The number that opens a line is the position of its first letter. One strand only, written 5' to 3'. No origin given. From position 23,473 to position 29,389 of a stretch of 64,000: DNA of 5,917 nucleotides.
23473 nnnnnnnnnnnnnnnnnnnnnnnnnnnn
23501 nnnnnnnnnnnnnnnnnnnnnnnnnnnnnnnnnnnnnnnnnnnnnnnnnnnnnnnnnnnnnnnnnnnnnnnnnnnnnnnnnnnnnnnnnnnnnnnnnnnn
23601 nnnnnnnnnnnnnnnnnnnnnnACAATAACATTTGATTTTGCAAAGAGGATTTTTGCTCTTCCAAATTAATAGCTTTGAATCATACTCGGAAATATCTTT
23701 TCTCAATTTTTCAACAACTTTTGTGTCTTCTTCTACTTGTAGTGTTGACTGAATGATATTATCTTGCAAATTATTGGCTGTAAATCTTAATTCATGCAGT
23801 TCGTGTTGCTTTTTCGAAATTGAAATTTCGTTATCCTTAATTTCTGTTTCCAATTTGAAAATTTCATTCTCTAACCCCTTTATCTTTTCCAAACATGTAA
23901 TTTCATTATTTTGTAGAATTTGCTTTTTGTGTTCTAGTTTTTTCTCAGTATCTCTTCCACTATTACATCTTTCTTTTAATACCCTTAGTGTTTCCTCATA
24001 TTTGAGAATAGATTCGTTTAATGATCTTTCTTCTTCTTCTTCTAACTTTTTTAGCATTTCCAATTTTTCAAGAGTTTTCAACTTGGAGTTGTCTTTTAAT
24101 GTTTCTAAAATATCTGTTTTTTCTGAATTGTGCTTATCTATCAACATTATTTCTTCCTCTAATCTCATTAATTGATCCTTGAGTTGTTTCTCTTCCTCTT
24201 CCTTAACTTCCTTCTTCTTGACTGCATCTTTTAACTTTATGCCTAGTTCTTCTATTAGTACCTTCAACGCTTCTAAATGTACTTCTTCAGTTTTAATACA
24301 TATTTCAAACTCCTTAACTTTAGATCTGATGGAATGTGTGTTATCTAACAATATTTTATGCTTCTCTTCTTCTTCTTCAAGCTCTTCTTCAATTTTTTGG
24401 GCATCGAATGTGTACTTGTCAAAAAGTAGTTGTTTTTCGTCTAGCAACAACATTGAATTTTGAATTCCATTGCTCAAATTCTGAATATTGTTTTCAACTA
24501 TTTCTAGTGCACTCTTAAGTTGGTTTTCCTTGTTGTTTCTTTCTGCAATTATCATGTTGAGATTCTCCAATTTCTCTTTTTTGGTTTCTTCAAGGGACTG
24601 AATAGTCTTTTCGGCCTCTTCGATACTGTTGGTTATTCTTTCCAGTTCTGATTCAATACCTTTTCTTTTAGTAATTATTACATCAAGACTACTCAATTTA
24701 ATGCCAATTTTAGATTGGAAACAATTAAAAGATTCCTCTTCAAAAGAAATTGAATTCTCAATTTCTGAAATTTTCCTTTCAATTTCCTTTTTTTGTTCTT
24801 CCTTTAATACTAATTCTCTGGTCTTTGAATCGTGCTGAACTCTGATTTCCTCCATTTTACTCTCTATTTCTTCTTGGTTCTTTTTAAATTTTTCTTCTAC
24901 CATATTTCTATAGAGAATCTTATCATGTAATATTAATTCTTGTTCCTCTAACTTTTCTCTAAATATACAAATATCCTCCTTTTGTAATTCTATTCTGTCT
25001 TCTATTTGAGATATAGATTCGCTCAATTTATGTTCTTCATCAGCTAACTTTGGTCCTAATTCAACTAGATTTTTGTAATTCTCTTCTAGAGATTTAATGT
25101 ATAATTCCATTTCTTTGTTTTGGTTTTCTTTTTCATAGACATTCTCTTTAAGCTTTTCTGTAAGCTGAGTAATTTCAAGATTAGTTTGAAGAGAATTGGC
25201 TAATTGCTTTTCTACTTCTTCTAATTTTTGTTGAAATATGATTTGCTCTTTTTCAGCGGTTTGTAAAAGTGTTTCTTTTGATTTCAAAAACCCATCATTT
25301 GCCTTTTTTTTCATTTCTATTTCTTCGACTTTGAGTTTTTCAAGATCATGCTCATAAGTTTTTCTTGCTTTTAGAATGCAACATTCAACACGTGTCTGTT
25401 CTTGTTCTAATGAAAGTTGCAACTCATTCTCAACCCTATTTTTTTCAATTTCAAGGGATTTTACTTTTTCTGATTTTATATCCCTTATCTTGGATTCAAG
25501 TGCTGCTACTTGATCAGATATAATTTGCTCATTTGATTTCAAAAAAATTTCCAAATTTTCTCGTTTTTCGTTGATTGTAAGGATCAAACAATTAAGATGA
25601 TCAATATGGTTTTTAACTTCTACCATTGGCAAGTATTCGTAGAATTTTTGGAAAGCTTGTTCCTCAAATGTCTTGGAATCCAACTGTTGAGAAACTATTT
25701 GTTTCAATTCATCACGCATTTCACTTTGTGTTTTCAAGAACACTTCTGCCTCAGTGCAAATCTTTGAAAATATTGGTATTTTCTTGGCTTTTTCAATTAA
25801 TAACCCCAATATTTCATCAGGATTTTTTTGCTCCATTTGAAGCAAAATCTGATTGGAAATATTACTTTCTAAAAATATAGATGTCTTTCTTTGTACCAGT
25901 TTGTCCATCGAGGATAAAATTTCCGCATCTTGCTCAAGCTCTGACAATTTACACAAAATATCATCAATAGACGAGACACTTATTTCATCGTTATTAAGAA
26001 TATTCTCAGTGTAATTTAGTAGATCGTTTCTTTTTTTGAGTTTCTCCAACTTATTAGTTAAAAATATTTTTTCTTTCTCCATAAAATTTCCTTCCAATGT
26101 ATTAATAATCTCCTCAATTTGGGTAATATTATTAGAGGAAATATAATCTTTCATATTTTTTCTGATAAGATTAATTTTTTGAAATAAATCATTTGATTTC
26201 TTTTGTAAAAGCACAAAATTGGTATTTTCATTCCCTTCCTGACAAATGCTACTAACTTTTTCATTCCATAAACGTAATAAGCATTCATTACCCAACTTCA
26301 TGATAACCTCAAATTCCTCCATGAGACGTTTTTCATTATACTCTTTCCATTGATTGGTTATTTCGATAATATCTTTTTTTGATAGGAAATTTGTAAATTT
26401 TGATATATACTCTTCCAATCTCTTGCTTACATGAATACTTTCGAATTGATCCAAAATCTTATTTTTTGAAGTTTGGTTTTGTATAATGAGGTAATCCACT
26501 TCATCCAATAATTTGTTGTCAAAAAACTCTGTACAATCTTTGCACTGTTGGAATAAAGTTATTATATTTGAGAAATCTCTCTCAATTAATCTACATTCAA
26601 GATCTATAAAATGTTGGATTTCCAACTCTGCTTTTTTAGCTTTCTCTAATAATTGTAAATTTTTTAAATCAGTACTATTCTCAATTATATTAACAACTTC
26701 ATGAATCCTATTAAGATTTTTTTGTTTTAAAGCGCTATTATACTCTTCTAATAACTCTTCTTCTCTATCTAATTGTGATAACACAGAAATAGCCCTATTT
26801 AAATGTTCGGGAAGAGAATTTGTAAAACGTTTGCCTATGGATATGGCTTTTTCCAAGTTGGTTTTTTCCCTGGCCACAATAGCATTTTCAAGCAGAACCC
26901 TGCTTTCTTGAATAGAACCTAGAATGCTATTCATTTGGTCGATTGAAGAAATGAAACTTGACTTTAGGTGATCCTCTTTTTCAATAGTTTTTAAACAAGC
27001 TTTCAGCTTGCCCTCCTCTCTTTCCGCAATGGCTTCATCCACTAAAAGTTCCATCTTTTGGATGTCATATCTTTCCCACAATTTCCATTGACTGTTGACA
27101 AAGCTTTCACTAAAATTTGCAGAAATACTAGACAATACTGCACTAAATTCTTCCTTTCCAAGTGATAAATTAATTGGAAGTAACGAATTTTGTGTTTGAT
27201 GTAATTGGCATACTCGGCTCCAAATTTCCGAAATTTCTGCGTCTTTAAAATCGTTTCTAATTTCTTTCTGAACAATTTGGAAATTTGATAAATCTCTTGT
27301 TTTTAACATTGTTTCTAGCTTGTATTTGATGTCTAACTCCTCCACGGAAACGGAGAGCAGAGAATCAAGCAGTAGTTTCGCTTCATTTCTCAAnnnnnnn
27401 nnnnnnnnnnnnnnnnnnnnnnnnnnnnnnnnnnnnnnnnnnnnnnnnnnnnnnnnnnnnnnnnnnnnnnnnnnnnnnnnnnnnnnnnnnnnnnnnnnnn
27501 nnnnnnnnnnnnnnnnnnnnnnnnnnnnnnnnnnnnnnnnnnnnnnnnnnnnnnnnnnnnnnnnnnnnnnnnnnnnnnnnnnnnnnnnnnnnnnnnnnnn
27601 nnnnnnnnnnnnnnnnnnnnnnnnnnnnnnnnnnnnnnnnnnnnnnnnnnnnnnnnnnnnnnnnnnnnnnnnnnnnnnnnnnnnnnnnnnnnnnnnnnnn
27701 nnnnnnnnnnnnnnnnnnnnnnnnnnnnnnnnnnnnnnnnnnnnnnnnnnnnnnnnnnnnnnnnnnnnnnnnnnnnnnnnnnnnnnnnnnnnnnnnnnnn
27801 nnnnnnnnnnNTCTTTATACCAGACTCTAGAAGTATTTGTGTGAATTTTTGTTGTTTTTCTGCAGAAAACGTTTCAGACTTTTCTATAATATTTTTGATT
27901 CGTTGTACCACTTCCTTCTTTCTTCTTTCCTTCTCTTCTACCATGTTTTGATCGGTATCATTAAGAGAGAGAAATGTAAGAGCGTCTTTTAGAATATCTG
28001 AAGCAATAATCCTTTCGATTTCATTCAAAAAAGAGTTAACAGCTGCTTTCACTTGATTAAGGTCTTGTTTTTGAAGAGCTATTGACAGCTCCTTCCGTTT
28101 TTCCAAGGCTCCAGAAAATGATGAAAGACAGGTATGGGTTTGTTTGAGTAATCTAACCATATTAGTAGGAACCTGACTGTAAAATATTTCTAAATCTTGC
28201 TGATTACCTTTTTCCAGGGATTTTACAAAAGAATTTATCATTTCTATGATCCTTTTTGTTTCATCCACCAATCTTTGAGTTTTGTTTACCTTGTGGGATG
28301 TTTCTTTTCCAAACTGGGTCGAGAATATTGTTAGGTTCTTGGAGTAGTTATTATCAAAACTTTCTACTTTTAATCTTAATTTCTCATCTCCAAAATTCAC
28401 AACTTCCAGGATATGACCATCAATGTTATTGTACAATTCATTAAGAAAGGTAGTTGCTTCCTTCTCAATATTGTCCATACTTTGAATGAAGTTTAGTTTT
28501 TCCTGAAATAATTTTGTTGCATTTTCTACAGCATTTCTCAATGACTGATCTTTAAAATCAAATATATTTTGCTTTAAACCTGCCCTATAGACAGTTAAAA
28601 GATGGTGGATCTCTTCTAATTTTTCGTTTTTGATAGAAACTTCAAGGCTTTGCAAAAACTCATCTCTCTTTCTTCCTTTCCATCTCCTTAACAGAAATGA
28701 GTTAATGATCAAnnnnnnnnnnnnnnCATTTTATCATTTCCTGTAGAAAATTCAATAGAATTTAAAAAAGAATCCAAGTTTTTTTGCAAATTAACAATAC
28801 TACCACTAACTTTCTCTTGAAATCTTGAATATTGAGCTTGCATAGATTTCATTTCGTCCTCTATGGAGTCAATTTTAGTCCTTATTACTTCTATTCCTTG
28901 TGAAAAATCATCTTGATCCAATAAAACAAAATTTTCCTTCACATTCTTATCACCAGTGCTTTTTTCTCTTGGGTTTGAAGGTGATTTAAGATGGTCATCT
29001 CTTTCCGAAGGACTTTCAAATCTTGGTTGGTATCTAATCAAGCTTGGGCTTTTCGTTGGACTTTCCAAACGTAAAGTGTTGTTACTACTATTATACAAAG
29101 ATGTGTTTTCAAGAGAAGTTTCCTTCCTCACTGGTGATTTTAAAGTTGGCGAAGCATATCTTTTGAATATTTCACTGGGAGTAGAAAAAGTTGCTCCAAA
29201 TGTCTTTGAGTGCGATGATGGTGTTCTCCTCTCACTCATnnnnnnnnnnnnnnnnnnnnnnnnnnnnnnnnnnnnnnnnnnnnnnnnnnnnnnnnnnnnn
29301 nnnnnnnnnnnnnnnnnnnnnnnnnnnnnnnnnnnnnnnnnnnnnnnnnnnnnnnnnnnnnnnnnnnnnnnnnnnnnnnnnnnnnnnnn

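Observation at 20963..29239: Giant coiled-coil gene (about 8.3 kb, over 2700 aa) fragmented by a scaffold gap, a 1-nt frame discontinuity and one probable intron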

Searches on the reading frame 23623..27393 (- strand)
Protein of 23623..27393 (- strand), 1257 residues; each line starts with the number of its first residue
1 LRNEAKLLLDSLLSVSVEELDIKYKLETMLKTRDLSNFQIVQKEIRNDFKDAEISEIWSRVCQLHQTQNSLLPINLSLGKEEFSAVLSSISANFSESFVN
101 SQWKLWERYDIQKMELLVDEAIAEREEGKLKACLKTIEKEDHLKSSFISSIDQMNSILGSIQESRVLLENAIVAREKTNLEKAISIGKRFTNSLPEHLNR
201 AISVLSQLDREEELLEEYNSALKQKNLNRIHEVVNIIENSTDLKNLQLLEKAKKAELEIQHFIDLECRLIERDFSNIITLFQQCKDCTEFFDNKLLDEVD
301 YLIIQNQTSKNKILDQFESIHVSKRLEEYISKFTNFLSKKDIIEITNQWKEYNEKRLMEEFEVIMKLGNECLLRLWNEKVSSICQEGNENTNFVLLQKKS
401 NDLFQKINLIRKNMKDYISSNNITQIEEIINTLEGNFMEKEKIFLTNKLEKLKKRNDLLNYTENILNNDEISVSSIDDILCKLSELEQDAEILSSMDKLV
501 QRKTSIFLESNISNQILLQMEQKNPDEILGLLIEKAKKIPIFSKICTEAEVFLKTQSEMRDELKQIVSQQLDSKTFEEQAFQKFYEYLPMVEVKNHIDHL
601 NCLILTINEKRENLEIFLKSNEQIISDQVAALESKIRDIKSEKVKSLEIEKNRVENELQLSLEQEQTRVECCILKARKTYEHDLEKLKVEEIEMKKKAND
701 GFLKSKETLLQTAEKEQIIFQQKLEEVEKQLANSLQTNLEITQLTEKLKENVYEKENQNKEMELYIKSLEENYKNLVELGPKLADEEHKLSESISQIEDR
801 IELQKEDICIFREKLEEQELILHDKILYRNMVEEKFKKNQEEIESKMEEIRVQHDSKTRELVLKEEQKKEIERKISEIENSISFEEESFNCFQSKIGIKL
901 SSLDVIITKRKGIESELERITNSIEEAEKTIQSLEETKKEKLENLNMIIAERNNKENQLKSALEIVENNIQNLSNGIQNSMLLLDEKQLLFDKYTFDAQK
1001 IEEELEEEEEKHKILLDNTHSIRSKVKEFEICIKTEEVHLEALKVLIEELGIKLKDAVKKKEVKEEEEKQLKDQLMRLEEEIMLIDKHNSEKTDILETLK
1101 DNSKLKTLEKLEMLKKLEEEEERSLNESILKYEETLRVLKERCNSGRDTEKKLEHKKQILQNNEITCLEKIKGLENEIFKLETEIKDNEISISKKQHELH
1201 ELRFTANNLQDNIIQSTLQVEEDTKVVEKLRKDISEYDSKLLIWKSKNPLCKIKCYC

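Call 7: search_protein_families(library=pfam, proteins=[window:23623-27393:-], max_evalue=0.1)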
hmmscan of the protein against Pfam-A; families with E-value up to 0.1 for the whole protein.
window:23623-27393:- (1257 aa): 0 families

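Call 14: find_homologous_proteins(query=window:23623-27393:-, max_evalue=0.001)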
Query window:23623-27393:-: 8000 candidates shared short words with the query, none scored E <= 0.001.
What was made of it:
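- Tried and rejected: These negatives are uninformative, and I withdrew my early inference from call 14.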

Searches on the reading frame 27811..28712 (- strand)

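Call 7: search_protein_families(library=pfam, proteins=[window:27811-28712:-], max_evalue=0.1)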
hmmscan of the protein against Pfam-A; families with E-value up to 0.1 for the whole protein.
window:27811-28712:- (300 aa): 3 families
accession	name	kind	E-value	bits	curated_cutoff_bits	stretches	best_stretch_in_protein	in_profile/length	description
PF10256.14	Erf4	-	0.0078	16.6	29.3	0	182-275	22-92/116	Golgin subfamily A member 7/ERF4 family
PF09058.15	L27_1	-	0.071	13.4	29.7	0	51-73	18-40/59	L27_1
PF05755.17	REF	-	0.08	13.2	25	0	78-154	41-117/206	Rubber elongation factor protein (REF)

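Call 80: predict_structure(alignment_id=A2)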
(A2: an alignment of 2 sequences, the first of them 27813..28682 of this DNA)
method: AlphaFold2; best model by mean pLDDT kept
length: 290 residues; sequences in the alignment: 2
mean_pLDDT: 68.1   pTM: 0.42
mean pLDDT of the five models: 68.1, 66.2, 65.9, 65.4, 60.3
residues with pLDDT >= 90: 7; 70-90: 135; 50-70: 97; < 50: 51
segments of 3 or more residues with pLDDT < 50: 159-169, 174-182, 233-251, 288-290
pLDDT, mean of each block of 10 residues (from residue 1): 71 86 86 87 86 88 82 80 70 70 79 81 66 75 71 58 47 46 53 70 75 72 60 44 40 58 57 61 54
secondary structure, 60 per line:
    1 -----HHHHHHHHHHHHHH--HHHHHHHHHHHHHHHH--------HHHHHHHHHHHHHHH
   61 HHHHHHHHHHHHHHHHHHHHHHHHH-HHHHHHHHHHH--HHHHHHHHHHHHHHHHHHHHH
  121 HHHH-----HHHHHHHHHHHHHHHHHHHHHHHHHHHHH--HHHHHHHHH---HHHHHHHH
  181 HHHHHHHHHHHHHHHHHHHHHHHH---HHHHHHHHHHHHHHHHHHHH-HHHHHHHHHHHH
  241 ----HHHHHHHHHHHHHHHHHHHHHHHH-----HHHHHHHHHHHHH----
elements in order: H6-19 H22-37 H46-85 H87-97 H100-124 H130-158 H161-169 H173-204 H208-227 H229-240 H245-268 H274-286
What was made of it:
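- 27812..28686 (-): Exon 2, the part before the gap: a helical, non-heptad region. The AF2 model is all-helical but of low confidence, pLDDT 68 (call 80).
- Tried and rejected: With only two sequences it gave pLDDT 68, too weak for a fold search (call 80).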

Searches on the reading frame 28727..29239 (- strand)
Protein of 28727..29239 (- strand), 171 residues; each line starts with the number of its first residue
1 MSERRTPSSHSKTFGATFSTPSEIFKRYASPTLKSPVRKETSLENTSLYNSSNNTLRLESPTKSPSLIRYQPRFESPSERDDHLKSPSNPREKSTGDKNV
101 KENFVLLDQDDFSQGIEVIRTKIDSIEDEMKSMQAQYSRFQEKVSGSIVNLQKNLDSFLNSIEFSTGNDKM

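Call 7: search_protein_families(library=pfam, proteins=[window:28727-29239:-], max_evalue=0.1)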
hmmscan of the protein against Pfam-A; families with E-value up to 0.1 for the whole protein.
window:28727-29239:- (171 aa): 3 families
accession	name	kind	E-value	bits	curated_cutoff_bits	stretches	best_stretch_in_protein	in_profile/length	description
PF10158.14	LOH1CR12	-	0.049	14.1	24.7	1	102-156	44-97/131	Tumour suppressor protein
PF14479.11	HeLo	-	0.056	13.7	23.2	1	50-154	108-198/205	Prion-inhibition and propagation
PF24219.2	DUF7438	-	0.1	13.5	25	0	117-162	7-57/57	Family of unknown function (DUF7438)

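Call 42: list_cluster_members(proteins=[window:28727-29239:-, window:23623-27318:-, P0001])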
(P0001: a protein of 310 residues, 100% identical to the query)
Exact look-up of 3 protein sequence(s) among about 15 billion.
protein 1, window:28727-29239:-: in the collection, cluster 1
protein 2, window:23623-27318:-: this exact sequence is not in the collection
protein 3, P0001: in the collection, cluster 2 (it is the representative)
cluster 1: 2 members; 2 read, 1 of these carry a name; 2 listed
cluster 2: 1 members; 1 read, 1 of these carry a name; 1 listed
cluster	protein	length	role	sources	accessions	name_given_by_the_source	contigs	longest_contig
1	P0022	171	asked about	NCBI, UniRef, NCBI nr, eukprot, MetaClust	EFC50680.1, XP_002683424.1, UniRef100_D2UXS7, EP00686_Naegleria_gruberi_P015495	predicted protein [Naegleria gruberi] | Predicted protein n=1 Tax=Naegleria gruberi TaxID=5762 RepID=D2UXS7_NAEGR | uncharacterized protein NAEGRDRAFT_61228 [Naegleria gruberi]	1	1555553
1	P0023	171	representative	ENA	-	-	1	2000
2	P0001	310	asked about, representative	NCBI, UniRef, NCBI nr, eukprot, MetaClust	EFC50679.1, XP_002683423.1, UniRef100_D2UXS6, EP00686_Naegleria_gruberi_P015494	hypothetical protein NAEGRDRAFT_77707 [Naegleria gruberi] | RUN domain-containing protein n=1 Tax=Naegleria gruberi TaxID=5762 RepID=D2UXS6_NAEGR | uncharacterized protein NAEGRDRAFT_77707 [Naegleria gruberi]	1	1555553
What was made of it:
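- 28728..29239 (-): Exon 1, with ATG at 29237-29239. Encodes aa 1-170 plus 2 nt of codon 171. The first ~100 aa (28940..29239) are S/T/P-rich and probably disordered. The ORF read through into the intron is annotated publicly as the 171-aa 'predicted protein' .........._61228 (call 42).
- ORF A is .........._61228 (call 42).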

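Call 53: find_encoding_contigs(protein=P0023, flank=10000, max_places=5)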
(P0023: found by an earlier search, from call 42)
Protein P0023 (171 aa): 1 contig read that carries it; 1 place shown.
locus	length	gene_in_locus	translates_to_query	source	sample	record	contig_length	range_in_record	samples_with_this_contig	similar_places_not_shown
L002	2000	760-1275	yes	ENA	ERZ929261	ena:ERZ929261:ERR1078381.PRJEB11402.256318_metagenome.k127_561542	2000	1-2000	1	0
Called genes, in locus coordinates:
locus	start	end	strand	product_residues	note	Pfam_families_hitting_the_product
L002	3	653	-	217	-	?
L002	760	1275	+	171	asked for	-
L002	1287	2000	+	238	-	?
